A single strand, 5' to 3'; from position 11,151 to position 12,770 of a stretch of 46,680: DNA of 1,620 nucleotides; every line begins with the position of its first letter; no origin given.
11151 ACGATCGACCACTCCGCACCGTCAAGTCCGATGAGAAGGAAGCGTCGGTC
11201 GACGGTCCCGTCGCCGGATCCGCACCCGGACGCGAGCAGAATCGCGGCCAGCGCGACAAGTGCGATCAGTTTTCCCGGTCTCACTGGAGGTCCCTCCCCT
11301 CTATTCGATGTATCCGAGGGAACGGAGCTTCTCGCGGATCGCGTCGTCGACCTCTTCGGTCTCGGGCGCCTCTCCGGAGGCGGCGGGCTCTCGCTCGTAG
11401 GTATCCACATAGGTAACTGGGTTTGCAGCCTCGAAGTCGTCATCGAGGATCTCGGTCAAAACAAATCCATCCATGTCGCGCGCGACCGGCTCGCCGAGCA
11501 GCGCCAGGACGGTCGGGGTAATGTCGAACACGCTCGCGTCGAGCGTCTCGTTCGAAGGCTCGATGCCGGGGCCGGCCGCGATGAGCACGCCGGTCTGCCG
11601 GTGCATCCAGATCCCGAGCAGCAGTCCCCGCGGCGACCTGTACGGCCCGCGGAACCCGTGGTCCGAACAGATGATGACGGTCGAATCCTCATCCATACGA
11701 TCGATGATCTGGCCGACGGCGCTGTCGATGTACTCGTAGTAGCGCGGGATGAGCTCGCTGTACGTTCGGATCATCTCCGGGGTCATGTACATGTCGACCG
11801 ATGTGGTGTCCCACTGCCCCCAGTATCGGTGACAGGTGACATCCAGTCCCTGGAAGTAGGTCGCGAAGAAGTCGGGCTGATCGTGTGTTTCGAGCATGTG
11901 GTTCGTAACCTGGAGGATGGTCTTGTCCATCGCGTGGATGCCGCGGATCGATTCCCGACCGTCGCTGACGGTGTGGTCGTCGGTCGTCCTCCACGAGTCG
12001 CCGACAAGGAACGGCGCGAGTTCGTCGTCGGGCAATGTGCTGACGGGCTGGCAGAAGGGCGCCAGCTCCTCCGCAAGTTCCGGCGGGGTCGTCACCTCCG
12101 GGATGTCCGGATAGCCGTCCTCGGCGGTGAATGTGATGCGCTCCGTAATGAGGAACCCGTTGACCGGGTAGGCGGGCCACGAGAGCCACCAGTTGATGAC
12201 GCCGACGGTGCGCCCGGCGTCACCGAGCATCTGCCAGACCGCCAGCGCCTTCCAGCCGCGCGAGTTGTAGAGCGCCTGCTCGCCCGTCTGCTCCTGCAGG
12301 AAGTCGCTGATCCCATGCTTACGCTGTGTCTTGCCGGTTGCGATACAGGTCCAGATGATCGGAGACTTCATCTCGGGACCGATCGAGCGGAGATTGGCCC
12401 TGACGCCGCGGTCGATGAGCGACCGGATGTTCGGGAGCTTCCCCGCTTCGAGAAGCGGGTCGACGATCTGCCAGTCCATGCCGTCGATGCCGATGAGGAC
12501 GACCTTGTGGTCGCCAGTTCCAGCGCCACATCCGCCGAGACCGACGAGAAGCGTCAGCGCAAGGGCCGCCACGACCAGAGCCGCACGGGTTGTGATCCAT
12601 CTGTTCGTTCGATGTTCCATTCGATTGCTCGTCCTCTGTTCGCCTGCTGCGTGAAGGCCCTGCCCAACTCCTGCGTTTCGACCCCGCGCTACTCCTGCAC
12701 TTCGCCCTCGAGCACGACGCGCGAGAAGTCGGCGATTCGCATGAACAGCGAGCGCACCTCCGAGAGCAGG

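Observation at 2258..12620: Six tandem AlkP-superfamily paralogs followed by a TMTC-like GT-C/TPR glycosyltransferase: candidate undescribed envelope system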

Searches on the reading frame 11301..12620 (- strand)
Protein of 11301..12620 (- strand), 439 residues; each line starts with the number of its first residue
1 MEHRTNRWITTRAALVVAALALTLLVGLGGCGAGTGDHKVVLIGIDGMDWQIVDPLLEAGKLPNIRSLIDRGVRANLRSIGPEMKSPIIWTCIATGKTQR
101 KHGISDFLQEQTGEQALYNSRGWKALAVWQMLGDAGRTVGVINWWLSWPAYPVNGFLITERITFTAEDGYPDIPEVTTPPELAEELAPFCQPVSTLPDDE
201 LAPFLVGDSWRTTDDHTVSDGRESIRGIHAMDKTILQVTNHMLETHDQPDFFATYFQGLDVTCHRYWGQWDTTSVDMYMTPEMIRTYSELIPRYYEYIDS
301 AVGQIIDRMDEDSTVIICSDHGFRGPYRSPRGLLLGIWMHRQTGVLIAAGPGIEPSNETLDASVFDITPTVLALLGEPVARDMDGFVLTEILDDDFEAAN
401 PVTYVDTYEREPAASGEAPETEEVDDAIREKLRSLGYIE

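Call 5: search_protein_families(library=pfam, proteins=[window:11301-12620:-], max_evalue=0.01)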
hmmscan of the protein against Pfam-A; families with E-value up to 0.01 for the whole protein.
window:11301-12620:- (439 aa): 3 families
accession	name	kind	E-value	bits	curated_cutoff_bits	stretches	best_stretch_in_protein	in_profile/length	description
PF01663.27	Phosphodiest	-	4.9e-30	105.7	23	1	40-323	1-221/342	Type I phosphodiesterase / nucleotide pyrophosphatase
PF00884.28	Sulfatase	-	2e-05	24.5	25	1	239-376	153-300/301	Sulfatase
PF01676.23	Metalloenzyme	-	0.001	19.1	24.3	1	295-322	173-201/252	Metalloenzyme superfamily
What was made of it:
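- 11301..12620 (-): P1: PF01663 lipoprotein, 439 aa. Lipobox LGGC, full catalytic set, C-terminal tail ............ Pfam E 4.9e-30 (call 5).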

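Call 6: search_protein_families(library=ncbifam, proteins=[window:11301-12620:-], max_evalue=0.01)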
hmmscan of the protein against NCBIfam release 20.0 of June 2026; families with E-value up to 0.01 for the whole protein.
window:11301-12620:- (439 aa): 3 families
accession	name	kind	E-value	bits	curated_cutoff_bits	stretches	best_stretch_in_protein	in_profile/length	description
TIGR03417.1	chol_sulfatase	equivalog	9.6e-05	21.4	433.45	1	246-392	213-364/500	choline-sulfatase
TIGR02335.1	hydr_PhnA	equivalog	0.0006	19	407.55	1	39-142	14-119/408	phosphonoacetate hydrolase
NF038075.1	fam_STM4013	hypoth_equivalog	0.0023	17.4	250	0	296-322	205-233/261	STM4013/SEN3800 family hydrolase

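Call 8: search_solved_structures(query=window:11301-12620:-, max_evalue=0.01, show_alignments=2)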
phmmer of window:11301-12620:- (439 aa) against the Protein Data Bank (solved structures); distinct sequences matched with E-value up to 0.01: 5.
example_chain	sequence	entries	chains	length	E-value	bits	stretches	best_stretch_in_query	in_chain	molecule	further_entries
6fny_A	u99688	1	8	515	4.8e-06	28.8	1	280-390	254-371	Choline-sulfatase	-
7pth_A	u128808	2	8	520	4.9e-06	28.7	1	280-390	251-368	Choline sulfatase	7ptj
6g5z_A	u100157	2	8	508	5e-06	28.7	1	280-390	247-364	Choline-sulfatase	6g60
3szy_A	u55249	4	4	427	1.9e-05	26.8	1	41-143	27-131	phosphonoacetate hydrolase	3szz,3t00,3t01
3t02_A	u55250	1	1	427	1.9e-05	26.8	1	41-143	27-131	phosphonoacetate hydrolase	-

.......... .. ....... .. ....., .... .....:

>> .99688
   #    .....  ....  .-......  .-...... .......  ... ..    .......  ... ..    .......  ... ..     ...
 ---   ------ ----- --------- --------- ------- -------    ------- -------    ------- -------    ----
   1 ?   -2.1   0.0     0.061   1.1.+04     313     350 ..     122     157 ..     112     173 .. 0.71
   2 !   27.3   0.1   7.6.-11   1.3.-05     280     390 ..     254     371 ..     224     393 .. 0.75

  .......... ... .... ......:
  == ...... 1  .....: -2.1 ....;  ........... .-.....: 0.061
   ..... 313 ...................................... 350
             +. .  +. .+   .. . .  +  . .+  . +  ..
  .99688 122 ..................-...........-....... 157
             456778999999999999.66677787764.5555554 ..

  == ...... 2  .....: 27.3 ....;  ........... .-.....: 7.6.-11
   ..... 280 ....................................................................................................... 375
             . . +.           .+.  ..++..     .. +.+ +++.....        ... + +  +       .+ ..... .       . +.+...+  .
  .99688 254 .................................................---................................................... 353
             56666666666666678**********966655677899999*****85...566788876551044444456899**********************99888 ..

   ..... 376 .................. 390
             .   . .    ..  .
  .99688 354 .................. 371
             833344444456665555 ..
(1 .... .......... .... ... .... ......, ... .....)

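Call 9: find_homologous_proteins(query=window:11301-12620:-, max_evalue=1e-10)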
Query window:11301-12620:- (439 aa): 298 proteins with E <= 1e-10 among 8000 candidates; the best 120 are listed.
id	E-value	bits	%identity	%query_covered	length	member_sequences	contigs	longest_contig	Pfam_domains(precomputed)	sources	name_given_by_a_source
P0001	1.2e-280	949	91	100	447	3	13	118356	PF01663.28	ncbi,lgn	-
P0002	4.6e-262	888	86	99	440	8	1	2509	PF01663.28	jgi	-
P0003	3.9e-255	865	84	99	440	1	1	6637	PF01663.28,PF00884.29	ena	-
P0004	1.6e-246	836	80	98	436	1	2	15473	PF01663.28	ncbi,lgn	-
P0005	7.7e-238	808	79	99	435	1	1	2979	PF01663.28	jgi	jgi:predicted AlkP superfamily phosphohydrolase/phosphomutase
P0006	9.5e-237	804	78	97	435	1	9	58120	PF01663.28,PF00884.29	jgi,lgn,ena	-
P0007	7.2e-227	772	74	98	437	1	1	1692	PF01663.28,PF00884.29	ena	-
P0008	2.0e-212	724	72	94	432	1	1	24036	PF01663.28,PF00884.29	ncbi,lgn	-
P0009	1.6e-179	616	61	99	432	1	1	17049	PF01663.28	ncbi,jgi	jgi:predicted AlkP superfamily phosphohydrolase/phosphomutase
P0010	1.8e-173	596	58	99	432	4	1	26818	PF01663.28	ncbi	-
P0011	2.0e-173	595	59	99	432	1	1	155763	PF01663.28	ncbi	-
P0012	5.2e-172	591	58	99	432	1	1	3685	PF01663.28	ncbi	-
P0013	1.5e-171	589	60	93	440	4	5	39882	PF01663.28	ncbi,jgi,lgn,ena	-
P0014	3.6e-171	588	61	93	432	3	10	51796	PF01663.28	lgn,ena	-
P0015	2.2e-161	556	58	94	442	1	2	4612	PF01663.28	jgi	-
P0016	1.9e-160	553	57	94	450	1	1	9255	PF01663.28,PF00884.29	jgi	jgi:predicted AlkP superfamily phosphohydrolase/phosphomutase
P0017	5.7e-159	548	56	97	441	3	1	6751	PF01663.28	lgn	-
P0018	7.4e-159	547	58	92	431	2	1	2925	PF01663.28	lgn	-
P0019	2.3e-158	546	53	100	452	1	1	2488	PF01663.28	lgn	-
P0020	2.0e-157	543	57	91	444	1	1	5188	PF01663.28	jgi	jgi:predicted AlkP superfamily phosphohydrolase/phosphomutase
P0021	1.2e-156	540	56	97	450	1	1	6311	PF01663.28,PF00884.29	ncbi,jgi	-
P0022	2.8e-155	536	55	96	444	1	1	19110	PF01663.28,PF00884.29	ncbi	-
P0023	1.1e-154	534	54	100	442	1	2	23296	PF01663.28,PF00884.29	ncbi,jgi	-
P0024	3.1e-154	532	53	100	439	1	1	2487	PF01663.28,PF00884.29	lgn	-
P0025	9.8e-153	527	52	97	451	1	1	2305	PF01663.28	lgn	-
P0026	3.6e-152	525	55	95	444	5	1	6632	PF01663.28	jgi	jgi:predicted AlkP superfamily phosphohydrolase/phosphomutase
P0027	1.5e-151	523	55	92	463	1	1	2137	PF01663.28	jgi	jgi:predicted AlkP superfamily phosphohydrolase/phosphomutase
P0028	1.7e-151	523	55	92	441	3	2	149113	PF01663.28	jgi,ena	-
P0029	3.8e-151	522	55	97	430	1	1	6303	PF01663.28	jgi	jgi:predicted AlkP superfamily phosphohydrolase/phosphomutase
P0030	5.3e-151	522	55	97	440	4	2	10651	PF01663.28,PF00884.29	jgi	jgi:predicted AlkP superfamily phosphohydrolase/phosphomutase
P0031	1.2e-150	520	53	99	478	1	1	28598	PF01663.28,PF00884.29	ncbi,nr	ncbi:MAG: sulfatase-like hydrolase/transferase [Candidatus Eisenbacteria bacterium]|nr:sulfatase-lik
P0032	1.5e-150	520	55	94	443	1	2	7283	PF01663.28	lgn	-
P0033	1.5e-150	520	55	91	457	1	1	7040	PF01663.28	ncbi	-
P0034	1.7e-150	520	55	94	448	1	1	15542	PF01663.28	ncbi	-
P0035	4.1e-150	519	54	92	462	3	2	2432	PF01663.28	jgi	jgi:predicted AlkP superfamily phosphohydrolase/phosphomutase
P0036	7.4e-150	518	54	98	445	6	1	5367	PF01663.28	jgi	jgi:predicted AlkP superfamily phosphohydrolase/phosphomutase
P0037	1.1e-149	517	54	94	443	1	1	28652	PF01663.28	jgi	jgi:predicted AlkP superfamily phosphohydrolase/phosphomutase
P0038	2.6e-149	516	53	96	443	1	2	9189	PF01663.28,PF00884.29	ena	-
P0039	3.0e-149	516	52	91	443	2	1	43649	PF01663.28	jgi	-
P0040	2.2e-148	513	53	97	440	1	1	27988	PF01663.28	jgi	jgi:hypothetical protein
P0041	3.7e-148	512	51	99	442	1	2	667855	PF01663.28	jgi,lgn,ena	-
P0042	6.7e-148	511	53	93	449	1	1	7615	PF01663.28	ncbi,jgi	jgi:predicted AlkP superfamily phosphohydrolase/phosphomutase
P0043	1.1e-146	507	55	91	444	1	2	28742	PF01663.28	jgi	jgi:predicted AlkP superfamily phosphohydrolase/phosphomutase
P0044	1.2e-146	507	54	92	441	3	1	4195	PF01663.28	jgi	-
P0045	2.3e-146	506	54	94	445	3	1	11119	PF01663.28,PF00884.29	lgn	-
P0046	3.2e-146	506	51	98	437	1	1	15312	PF01663.28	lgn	-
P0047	4.2e-146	505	52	91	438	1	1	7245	PF01663.28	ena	-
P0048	1.1e-145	504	54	91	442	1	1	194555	PF01663.28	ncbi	ncbi:MAG: alkaline phosphatase family protein [Candidatus Eisenbacteria bacterium]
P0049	1.2e-145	504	56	91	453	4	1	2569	PF01663.28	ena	-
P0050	2.1e-145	503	53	97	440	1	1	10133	PF01663.28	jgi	jgi:predicted AlkP superfamily phosphohydrolase/phosphomutase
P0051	3.0e-145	503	52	91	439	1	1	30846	PF01663.28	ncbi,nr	ncbi:MAG: hypothetical protein GF405_04170 [Candidatus Eisenbacteria bacterium]|nr:hypothetical prot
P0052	3.1e-145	503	52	93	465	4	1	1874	PF01663.28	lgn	-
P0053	3.5e-145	502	52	100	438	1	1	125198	PF01663.28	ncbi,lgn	-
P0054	6.9e-144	498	52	97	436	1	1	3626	PF01663.28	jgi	jgi:predicted AlkP superfamily phosphohydrolase/phosphomutase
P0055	9.1e-144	498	52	97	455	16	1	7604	PF01663.28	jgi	-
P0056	6.6e-143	495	53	97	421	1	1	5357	PF01663.28,PF00884.29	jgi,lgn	-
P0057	8.5e-143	494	51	97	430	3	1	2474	PF01663.28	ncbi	ncbi:MAG: alkaline phosphatase family protein [Candidatus Eisenbacteria bacterium]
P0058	1.4e-142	494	53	93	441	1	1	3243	PF01663.28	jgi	jgi:predicted AlkP superfamily phosphohydrolase/phosphomutase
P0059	3.7e-142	492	51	96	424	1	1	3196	PF01663.28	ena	-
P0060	4.2e-142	492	54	96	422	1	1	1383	PF01663.28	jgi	jgi:predicted AlkP superfamily phosphohydrolase/phosphomutase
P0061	1.0e-141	491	52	91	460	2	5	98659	PF01663.28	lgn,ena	-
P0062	1.1e-141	491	53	97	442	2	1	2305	PF01663.28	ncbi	-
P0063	1.1e-141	491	51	99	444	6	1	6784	PF01663.28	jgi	jgi:predicted AlkP superfamily phosphohydrolase/phosphomutase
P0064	8.9e-141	488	52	97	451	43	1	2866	PF01663.28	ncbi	-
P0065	1.8e-140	487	52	92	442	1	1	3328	PF01663.28,PF00884.29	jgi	jgi:predicted AlkP superfamily phosphohydrolase/phosphomutase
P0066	3.0e-140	486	53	93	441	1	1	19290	PF01663.28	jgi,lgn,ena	-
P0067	6.0e-140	485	50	98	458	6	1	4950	PF01663.28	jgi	-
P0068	1.1e-139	484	52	99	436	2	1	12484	PF01663.28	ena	-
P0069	2.1e-139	483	52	97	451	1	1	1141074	PF01663.28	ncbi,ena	-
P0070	2.4e-139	483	51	93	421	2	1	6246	PF01663.28,PF00884.29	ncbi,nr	ncbi:MAG TPA: alkaline phosphatase family protein [bacterium]|nr:alkaline phosphatase family protein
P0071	2.6e-139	483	51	93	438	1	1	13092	PF01663.28,PF00884.29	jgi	jgi:predicted AlkP superfamily phosphohydrolase/phosphomutase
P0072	8.7e-139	481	51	94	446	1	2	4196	PF01663.28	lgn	-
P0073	4.6e-138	479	50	97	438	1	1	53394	PF01663.28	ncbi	-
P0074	4.9e-138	479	50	93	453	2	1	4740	PF01663.28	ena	-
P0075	9.5e-137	475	49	98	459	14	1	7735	PF01663.28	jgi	-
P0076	8.8e-136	471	52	89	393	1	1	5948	PF01663.28,PF00884.29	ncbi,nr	ncbi:MAG: alkaline phosphatase family protein, partial [Candidatus Eisenbacteria bacterium]|nr:alkal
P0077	4.3e-135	469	50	94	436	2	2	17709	PF01663.28,PF00884.29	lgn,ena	-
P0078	5.3e-135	469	51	93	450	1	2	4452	PF01663.28,PF00884.29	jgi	jgi:predicted AlkP superfamily phosphohydrolase/phosphomutase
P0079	9.1e-134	465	49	99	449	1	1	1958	PF01663.28,PF00884.29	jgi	jgi:predicted AlkP superfamily phosphohydrolase/phosphomutase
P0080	2.9e-133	463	48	99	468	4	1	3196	PF01663.28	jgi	jgi:predicted AlkP superfamily phosphohydrolase/phosphomutase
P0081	2.3e-132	460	52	91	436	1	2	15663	PF01663.28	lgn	-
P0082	1.0e-131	458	50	94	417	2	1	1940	PF01663.28,PF00884.29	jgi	jgi:predicted AlkP superfamily phosphohydrolase/phosphomutase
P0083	2.9e-129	450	47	99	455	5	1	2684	PF01663.28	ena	-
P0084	1.7e-128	447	45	100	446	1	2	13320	PF01663.28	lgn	-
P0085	1.1e-114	402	51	81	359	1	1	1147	PF01663.28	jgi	jgi:predicted AlkP superfamily phosphohydrolase/phosphomutase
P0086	5.9e-112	393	54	73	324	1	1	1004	PF01663.28,PF00884.29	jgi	jgi:predicted AlkP superfamily phosphohydrolase/phosphomutase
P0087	2.6e-109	384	50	81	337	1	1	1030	PF01663.28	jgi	jgi:predicted AlkP superfamily phosphohydrolase/phosphomutase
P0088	1.1e-107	379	48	81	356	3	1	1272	PF01663.28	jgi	jgi:predicted AlkP superfamily phosphohydrolase/phosphomutase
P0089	4.8e-107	377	58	67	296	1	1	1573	PF01663.28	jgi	jgi:hypothetical protein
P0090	5.0e-106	373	45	88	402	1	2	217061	PF01663.28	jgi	jgi:predicted AlkP superfamily phosphohydrolase/phosphomutase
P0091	8.9e-106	372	44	89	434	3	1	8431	PF01663.28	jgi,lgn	-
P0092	1.1e-92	329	50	65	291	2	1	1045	PF01663.28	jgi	jgi:hypothetical protein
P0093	5.4e-87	311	41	93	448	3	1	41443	PF01663.28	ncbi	-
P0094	1.5e-85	306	41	91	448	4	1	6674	PF01663.28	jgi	jgi:predicted AlkP superfamily phosphohydrolase/phosphomutase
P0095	2.9e-85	305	39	97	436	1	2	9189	PF01663.28,PF00884.29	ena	-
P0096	1.5e-84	302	40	97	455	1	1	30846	PF01663.28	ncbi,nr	ncbi:MAG: hypothetical protein GF405_04145 [Candidatus Eisenbacteria bacterium]|nr:hypothetical prot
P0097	1.3e-82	296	38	97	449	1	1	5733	PF01663.28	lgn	-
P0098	3.1e-80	288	50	64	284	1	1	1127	PF01663.28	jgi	jgi:hypothetical protein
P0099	6.2e-80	287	39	91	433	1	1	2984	PF01663.28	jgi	jgi:predicted AlkP superfamily phosphohydrolase/phosphomutase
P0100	7.4e-80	287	38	91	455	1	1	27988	PF01663.28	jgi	jgi:predicted AlkP superfamily phosphohydrolase/phosphomutase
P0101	4.3e-78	281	37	91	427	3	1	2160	PF01663.28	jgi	jgi:predicted AlkP superfamily phosphohydrolase/phosphomutase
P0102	6.3e-78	281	38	91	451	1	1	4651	PF01663.28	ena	-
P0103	8.2e-78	280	39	91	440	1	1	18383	PF01663.28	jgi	-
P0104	1.4e-77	279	39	91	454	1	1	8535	PF01663.28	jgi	jgi:predicted AlkP superfamily phosphohydrolase/phosphomutase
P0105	5.4e-76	274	38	97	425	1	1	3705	PF01663.28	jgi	jgi:predicted AlkP superfamily phosphohydrolase/phosphomutase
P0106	1.3e-75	273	35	98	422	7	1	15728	PF01663.28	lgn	-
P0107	2.5e-75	272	36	89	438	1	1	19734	PF01663.28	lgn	-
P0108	2.4e-74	269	35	100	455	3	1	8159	PF01663.28,PF00884.29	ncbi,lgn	-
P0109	3.0e-74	269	34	97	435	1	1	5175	PF01663.28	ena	-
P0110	2.2e-73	266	36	91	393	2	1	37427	PF01663.28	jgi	jgi:predicted AlkP superfamily phosphohydrolase/phosphomutase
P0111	2.3e-72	262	36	94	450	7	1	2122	PF01663.28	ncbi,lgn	-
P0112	2.5e-72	262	35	100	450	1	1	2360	PF01663.28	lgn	-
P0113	1.1e-71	260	36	97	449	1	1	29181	PF01663.28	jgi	jgi:predicted AlkP superfamily phosphohydrolase/phosphomutase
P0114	1.5e-71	260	36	93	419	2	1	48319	PF01663.28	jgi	jgi:predicted AlkP superfamily phosphohydrolase/phosphomutase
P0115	3.4e-71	258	35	100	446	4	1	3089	PF01663.28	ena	-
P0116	3.9e-71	258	35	97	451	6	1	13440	PF01663.28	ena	-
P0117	4.6e-71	258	35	98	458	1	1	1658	PF01663.28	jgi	jgi:predicted AlkP superfamily phosphohydrolase/phosphomutase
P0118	5.9e-71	258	37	91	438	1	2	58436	PF01663.28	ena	-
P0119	8.0e-71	257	36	97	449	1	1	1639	PF01663.28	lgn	-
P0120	8.4e-71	257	36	97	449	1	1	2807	PF01663.28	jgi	jgi:predicted AlkP superfamily phosphohydrolase/phosphomutase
